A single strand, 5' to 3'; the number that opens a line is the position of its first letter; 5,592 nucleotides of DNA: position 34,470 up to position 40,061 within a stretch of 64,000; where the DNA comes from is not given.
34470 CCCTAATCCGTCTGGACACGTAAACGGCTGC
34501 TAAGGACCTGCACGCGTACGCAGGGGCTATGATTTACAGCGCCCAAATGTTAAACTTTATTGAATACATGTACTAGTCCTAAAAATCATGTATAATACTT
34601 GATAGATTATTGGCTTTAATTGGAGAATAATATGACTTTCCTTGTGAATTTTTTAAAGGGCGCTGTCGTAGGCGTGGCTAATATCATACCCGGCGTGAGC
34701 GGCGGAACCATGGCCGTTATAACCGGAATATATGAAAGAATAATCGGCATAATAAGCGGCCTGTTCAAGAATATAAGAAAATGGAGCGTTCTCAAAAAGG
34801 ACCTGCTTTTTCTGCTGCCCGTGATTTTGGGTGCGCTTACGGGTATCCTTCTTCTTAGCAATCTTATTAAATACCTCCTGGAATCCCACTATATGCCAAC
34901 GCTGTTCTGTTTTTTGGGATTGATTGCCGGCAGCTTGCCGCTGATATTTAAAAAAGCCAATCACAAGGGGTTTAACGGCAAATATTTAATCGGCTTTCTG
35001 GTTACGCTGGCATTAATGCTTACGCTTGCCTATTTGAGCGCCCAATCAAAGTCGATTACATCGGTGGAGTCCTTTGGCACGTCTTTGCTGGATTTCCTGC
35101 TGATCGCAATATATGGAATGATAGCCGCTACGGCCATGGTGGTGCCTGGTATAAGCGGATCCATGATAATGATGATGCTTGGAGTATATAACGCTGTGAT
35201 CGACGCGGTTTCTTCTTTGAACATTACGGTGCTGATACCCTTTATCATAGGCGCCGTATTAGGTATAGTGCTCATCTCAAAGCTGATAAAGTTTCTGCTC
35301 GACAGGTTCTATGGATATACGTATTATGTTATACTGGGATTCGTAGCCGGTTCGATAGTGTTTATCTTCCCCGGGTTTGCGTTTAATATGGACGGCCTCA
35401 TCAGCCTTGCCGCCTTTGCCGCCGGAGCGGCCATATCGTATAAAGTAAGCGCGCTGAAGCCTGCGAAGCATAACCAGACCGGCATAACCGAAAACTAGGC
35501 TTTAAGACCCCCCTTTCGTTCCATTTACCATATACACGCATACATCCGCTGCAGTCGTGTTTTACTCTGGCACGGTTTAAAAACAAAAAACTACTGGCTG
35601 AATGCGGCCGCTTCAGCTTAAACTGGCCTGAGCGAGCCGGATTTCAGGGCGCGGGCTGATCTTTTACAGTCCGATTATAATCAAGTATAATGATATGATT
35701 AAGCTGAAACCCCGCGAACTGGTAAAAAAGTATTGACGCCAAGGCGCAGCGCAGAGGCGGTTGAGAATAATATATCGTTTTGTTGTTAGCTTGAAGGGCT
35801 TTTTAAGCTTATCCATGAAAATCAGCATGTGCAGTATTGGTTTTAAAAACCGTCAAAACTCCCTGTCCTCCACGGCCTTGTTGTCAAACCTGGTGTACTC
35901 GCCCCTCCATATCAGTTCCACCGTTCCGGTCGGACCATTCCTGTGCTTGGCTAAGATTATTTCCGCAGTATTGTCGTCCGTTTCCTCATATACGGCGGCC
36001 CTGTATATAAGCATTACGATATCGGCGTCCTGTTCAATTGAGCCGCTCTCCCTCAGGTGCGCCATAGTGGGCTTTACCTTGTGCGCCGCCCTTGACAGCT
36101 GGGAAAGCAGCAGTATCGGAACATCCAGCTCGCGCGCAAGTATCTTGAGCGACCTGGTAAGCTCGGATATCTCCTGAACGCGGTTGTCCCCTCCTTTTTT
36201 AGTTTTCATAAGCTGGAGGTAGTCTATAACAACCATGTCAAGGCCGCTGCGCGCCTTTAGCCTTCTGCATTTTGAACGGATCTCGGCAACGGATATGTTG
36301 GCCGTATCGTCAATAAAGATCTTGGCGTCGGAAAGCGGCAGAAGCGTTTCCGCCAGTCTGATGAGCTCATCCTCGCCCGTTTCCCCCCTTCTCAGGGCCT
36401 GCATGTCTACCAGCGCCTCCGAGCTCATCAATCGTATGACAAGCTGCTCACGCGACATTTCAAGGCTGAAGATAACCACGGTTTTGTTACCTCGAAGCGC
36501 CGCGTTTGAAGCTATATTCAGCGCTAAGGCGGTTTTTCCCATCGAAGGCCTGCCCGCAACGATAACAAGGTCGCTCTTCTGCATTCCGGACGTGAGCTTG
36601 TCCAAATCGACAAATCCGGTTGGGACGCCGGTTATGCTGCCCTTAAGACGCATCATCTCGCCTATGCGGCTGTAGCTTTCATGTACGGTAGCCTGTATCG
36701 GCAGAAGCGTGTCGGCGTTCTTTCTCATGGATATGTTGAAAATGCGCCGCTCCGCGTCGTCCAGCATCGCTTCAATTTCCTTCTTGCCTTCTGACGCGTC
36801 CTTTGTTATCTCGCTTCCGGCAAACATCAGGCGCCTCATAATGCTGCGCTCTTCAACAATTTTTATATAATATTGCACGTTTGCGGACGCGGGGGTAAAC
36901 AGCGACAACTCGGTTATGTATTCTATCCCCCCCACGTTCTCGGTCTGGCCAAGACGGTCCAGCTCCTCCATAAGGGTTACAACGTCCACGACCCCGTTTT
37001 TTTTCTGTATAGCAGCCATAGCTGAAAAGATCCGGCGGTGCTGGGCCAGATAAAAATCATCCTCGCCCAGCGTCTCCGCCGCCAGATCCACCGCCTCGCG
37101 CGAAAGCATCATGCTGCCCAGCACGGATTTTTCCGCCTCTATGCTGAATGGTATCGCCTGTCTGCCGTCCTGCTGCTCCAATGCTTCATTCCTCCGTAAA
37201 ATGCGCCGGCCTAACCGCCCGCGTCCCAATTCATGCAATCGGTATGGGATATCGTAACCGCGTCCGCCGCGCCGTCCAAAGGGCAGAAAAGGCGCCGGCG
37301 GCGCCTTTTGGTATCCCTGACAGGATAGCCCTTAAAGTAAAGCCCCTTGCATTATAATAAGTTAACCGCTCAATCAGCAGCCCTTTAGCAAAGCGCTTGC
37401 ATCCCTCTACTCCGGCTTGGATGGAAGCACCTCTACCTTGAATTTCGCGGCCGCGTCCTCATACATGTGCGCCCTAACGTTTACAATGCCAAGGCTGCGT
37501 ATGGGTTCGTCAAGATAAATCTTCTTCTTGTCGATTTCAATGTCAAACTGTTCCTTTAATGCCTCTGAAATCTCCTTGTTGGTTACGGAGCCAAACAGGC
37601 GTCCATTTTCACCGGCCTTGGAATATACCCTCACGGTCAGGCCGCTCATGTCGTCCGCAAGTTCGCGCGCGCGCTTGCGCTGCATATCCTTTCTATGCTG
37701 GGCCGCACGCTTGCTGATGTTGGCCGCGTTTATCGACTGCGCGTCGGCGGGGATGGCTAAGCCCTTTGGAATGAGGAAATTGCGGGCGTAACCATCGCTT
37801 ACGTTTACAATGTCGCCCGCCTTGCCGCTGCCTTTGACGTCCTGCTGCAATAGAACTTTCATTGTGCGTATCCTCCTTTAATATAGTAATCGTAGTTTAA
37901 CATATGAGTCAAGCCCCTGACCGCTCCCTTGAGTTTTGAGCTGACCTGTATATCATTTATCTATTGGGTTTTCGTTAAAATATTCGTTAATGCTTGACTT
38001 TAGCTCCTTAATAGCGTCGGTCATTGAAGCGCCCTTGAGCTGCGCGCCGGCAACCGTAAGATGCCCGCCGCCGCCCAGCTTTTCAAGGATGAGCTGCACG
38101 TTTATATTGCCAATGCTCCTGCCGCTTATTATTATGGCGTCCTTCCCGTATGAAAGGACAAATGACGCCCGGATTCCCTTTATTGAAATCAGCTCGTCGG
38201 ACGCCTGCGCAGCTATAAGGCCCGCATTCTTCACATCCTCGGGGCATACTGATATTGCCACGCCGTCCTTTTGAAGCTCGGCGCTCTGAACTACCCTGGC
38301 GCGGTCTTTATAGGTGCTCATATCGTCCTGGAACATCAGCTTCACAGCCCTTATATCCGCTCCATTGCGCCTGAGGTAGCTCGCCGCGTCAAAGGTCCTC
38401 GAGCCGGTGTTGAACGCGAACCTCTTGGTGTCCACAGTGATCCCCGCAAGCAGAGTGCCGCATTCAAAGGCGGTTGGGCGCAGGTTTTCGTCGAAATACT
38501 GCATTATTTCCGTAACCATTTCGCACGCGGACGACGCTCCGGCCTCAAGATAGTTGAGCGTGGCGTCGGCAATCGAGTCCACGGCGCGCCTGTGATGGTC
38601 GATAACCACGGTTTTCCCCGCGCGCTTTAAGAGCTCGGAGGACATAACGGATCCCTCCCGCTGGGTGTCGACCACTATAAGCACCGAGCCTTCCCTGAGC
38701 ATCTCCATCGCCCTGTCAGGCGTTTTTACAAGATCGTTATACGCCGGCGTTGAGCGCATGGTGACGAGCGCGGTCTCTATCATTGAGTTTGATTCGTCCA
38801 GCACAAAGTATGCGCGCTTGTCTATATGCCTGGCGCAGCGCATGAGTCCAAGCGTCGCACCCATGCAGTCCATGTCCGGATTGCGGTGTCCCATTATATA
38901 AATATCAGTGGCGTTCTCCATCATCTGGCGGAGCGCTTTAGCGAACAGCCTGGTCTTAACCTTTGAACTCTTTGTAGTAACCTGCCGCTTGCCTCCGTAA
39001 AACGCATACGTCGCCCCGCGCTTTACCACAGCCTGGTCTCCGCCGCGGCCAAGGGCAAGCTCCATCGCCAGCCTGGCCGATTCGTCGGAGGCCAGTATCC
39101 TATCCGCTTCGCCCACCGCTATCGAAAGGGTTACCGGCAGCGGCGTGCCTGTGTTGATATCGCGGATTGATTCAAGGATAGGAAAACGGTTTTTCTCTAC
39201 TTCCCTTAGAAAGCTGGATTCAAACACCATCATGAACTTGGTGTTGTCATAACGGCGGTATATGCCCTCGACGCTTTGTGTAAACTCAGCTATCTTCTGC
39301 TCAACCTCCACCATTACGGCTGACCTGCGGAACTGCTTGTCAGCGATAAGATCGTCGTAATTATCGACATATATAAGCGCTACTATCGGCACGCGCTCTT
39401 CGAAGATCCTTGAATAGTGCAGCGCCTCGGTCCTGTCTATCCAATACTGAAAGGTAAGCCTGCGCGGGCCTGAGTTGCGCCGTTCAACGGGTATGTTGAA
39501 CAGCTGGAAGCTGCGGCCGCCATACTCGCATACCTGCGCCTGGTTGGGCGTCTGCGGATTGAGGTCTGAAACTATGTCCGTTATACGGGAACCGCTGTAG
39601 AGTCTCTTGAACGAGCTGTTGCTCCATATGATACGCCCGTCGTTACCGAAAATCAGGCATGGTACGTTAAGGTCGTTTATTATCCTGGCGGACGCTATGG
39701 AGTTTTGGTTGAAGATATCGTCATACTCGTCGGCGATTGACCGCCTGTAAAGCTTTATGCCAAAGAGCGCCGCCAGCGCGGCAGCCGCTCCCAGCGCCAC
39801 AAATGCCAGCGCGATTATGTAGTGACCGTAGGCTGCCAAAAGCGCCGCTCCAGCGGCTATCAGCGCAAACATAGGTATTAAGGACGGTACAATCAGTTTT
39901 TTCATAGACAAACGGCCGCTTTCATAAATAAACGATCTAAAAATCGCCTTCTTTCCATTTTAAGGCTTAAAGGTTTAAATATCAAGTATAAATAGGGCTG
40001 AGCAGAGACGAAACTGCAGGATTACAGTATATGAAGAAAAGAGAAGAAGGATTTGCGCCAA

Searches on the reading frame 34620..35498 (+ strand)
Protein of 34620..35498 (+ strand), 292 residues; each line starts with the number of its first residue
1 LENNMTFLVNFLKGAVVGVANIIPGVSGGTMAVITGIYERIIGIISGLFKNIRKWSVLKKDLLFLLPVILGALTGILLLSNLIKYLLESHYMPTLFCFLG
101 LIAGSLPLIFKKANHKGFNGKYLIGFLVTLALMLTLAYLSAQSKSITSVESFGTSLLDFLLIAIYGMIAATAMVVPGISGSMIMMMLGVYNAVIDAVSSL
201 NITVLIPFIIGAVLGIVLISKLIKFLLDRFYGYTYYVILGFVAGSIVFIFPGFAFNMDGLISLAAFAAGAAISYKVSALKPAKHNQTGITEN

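Call 23: search_protein_families(library=pfam, proteins=[window:34620-35498:+], max_evalue=0.001)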
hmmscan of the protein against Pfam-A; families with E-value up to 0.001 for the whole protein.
window:34620-35498:+ (292 aa): 1 family
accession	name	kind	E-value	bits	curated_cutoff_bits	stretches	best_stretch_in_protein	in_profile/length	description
PF04018.18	VCA0040-like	-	1.4e-51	175.9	26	1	17-252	1-231/246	Undecaprenyl phosphate translocase-like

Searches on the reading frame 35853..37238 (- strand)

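Call 23: search_protein_families(library=pfam, proteins=[window:35853-37238:-], max_evalue=0.001)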
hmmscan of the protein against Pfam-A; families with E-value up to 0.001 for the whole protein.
window:35853-37238:- (461 aa): 4 families
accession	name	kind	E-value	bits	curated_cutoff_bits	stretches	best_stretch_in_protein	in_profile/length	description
PF03796.21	DnaB_C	-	2.8e-102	341.9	27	1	204-453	1-255/255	DnaB-like helicase C terminal domain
PF00772.26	DnaB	-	2.5e-31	108.2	23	1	30-130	3-103/103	DnaB-like helicase N terminal domain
PF13481.12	AAA_25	-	2e-12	47.6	27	1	213-382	23-191/195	AAA domain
PF06745.19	ATPase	-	3.7e-08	33.5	26.6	1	205-382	1-165/231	KaiC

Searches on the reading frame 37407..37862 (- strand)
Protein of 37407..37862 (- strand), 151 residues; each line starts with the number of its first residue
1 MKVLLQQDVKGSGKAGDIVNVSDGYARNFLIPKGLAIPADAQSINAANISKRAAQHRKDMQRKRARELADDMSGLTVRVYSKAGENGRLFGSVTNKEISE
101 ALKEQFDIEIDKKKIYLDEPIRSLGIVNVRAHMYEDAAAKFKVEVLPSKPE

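Call 22: search_protein_families(library=pfam, proteins=[window:37407-37862:-], max_evalue=0.001)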
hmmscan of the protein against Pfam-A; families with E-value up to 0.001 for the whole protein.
window:37407-37862:- (151 aa): 2 families
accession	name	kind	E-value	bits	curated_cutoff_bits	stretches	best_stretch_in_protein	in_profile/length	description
PF03948.19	Ribosomal_L9_C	-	6.8e-27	94.2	23.2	1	64-146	2-85/86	Ribosomal protein L9, C-terminal domain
PF01281.25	Ribosomal_L9_N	-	3e-23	81.5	20.7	1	1-45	1-45/47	Ribosomal protein L9, N-terminal domain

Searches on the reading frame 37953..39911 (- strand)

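Call 22: search_protein_families(library=pfam, proteins=[window:37953-39911:-], max_evalue=0.001)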
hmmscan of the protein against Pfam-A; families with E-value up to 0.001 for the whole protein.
window:37953-39911:- (652 aa): 3 families
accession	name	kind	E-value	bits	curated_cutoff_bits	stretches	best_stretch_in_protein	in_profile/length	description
PF01368.27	DHH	-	1.4e-25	90.4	28.1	1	337-491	2-125/125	DHH family, N-terminal domain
PF24898.2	GGDEF_GdpP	-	4.4e-21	75.9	30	1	180-298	1-120/126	Cyclic-di-AMP phosphodiesterase GdpP-like, GGDEF domain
PF02272.25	DHHA1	-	1.1e-11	45.6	25.9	1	565-643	16-98/102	DHHA1 domain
